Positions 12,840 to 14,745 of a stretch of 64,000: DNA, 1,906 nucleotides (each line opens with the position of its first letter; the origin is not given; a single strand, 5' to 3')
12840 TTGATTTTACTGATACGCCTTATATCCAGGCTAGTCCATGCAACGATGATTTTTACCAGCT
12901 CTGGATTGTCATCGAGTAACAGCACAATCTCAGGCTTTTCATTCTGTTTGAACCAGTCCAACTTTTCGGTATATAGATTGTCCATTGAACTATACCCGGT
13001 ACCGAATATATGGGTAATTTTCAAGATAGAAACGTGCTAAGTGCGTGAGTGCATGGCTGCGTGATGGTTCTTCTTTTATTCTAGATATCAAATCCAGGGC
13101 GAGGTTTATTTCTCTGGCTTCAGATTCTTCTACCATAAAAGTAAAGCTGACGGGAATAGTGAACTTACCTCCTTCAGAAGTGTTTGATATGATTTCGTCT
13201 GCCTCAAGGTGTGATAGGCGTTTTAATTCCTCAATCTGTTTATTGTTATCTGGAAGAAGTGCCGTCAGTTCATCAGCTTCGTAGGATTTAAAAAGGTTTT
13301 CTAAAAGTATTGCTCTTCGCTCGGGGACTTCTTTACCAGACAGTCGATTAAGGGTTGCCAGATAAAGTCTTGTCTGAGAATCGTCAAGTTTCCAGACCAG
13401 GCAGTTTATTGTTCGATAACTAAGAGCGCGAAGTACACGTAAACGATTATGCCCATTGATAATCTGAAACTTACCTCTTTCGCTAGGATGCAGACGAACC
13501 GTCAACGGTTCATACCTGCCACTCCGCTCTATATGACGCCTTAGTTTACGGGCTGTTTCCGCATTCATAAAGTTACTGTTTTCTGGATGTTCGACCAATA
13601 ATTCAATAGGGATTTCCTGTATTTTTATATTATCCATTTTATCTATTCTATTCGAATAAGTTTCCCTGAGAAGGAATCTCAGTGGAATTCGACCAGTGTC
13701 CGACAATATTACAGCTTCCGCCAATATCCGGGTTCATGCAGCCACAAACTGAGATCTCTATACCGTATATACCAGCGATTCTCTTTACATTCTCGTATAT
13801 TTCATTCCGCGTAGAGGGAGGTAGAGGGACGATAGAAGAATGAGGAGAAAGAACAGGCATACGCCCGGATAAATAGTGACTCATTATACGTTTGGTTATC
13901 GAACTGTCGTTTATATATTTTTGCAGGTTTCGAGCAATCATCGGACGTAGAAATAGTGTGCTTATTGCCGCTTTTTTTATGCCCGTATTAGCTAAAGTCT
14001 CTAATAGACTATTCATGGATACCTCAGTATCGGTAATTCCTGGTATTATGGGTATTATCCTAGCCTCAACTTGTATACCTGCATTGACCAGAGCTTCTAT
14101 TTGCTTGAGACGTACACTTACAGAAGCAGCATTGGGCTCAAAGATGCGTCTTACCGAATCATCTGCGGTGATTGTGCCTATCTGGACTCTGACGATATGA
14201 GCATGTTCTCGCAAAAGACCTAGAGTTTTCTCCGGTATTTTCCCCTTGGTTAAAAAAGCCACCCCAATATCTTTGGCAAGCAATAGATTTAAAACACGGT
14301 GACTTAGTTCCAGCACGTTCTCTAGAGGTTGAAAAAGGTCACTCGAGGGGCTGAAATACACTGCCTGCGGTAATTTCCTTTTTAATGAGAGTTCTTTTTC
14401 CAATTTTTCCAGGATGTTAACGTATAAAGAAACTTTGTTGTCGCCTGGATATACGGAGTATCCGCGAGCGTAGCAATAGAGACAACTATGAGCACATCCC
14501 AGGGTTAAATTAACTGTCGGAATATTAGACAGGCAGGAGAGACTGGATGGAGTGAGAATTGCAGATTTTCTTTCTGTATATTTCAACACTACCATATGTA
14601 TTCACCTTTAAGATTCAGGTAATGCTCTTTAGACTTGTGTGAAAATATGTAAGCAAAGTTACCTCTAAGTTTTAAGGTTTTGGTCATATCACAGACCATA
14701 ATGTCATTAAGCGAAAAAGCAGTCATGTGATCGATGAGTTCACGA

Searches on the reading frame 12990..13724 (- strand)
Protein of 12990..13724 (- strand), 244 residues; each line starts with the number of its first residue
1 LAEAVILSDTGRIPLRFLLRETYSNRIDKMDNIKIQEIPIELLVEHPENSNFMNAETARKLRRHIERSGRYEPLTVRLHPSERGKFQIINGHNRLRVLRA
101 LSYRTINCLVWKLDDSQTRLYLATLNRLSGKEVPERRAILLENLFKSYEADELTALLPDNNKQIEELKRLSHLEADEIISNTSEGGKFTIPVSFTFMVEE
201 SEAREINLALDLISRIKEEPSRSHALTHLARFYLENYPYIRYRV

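Call 7: search_protein_families(library=pfam, proteins=[window:12990-13724:-])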
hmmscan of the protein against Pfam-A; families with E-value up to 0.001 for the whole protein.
window:12990-13724:- (244 aa): 1 family
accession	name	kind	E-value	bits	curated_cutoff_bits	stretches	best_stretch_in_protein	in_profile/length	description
PF02195.25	ParB_N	-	1.7e-06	28.4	26.3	1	34-118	2-85/95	ParB N-terminal domain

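Call 10: search_protein_families(library=padloc, proteins=[window:12990-13724:-], max_evalue=0.01)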
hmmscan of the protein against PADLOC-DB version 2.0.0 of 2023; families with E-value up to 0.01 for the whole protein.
window:12990-13724:- (244 aa): 1 family
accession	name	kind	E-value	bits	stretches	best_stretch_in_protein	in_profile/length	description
PDLC03229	MTase_II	-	8.7e-06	22.7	1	34-133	9-107/436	Type II methyltransferase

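Call 62: search_protein_families(library=ncbifam, proteins=[window:12990-13724:-], max_evalue=0.01)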
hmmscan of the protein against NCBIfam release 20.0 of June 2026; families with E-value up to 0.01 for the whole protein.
window:12990-13724:- (244 aa): 4 families
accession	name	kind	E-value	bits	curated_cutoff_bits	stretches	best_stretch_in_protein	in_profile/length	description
TIGR03454.1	partition_RepB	equivalog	8e-11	41.9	201.5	1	54-118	84-147/325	plasmid partitioning protein RepB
TIGR00180.1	parB_part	domain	4.4e-07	29.8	58.45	1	35-149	5-120/186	ParB/RepB/Spo0J family partition protein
TIGR04285.1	nucleoid_noc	exception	6.7e-07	28.9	315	1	35-118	2-83/255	nucleoid occlusion protein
NF010440.0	PRK13866.1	equivalog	2.7e-05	23.5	522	1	60-118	92-149/336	plasmid partitioning protein RepB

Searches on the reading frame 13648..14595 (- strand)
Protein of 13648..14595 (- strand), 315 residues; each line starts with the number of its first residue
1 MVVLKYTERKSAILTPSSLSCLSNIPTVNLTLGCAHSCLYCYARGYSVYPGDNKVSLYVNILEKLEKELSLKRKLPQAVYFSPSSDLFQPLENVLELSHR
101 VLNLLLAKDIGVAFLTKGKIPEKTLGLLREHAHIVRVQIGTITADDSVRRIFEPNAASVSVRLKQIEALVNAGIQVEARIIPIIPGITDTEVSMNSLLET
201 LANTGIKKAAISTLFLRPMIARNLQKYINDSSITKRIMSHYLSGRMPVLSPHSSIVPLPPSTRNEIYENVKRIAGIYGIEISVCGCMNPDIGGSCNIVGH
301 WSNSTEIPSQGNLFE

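Call 7: search_protein_families(library=pfam, proteins=[window:13648-14595:-])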
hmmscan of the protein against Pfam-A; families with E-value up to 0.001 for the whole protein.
window:13648-14595:- (315 aa): 2 families
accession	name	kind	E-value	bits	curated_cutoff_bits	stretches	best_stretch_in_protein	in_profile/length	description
PF04055.27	Radical_SAM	-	2.5e-13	51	29.5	1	28-192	1-159/166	Radical SAM superfamily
PF20903.3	SPL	-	5.7e-05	22.6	27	1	27-204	80-253/338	Spore photoproduct lyase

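Call 10: search_protein_families(library=padloc, proteins=[window:13648-14595:-], max_evalue=0.01)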
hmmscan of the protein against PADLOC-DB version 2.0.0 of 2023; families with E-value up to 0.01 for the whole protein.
window:13648-14595:- (315 aa): 0 families

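Call 62: search_protein_families(library=ncbifam, proteins=[window:13648-14595:-], max_evalue=0.01)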
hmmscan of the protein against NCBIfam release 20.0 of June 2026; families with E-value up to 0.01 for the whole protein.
window:13648-14595:- (315 aa): 12 families
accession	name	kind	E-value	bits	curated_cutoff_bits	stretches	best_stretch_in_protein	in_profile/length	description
NF033668.1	rSAM_PA0069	hypoth_equivalog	4.7e-30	104.8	360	1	24-229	57-269/348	PA0069 family radical SAM protein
NF038135.1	rSAM_Rv2578c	equivalog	1.8e-28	99.5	430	1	20-228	56-274/317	Rv2578c family radical SAM protein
NF038136.1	rSAM_Rv_intein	exception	2.7e-19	69.5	700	1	52-219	353-522/574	intein-containing Rv2578c family radical SAM protein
TIGR04470.1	rSAM_mob_pairB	equivalog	3.1e-14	53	410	1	13-198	9-190/285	radical SAM mobile pair protein B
TIGR04070.1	photo_TT_lyase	equivalog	2.4e-05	23.4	400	1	28-204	81-253/338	spore photoproduct lyase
NF007483.0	PRK10076.1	equivalog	0.0005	19.3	326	1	97-209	134-241/292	[formate-C-acetyltransferase]-activating enzyme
TIGR03886.1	lyase_spl_fam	equivalog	0.0036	16.5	437.55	0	30-63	82-113/346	spore photoproduct lyase family protein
TIGR04317.1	W_rSAM_matur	equivalog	0.0049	16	380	1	28-215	8-185/349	tungsten cofactor oxidoreductase radical SAM maturase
TIGR04403.1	rSAM_skfB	equivalog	0.005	15.7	300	1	20-66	100-146/402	sporulation killing factor system radical SAM maturase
NF043069.1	T4HPD_activ_SAM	equivalog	0.006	16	425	0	98-209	141-246/299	trans-4-hydroxy-L-proline dehydratase activase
TIGR02495.1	NrdG2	equivalog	0.006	15.9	131.15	1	30-189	22-169/193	anaerobic ribonucleoside-triphosphate reductase activating protein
TIGR04334.1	rSAM_Clo7bot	equivalog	0.0088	14.7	600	0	27-212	93-273/440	radical SAM/SPASM domain Clo7bot peptide maturase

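Call 84: search_protein_families(library=phrogs, proteins=[window:13648-14595:-], max_evalue=0.01)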
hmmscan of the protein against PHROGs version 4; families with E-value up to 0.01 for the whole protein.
window:13648-14595:- (315 aa): 2 families
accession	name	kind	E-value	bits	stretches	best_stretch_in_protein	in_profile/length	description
phrog_13321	-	unknown function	1.3e-28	101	1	27-241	45-264/307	-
phrog_9252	-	DNA, RNA and nucleotide metabolism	1.9e-13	51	1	30-208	121-297/480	DNA repair photolyase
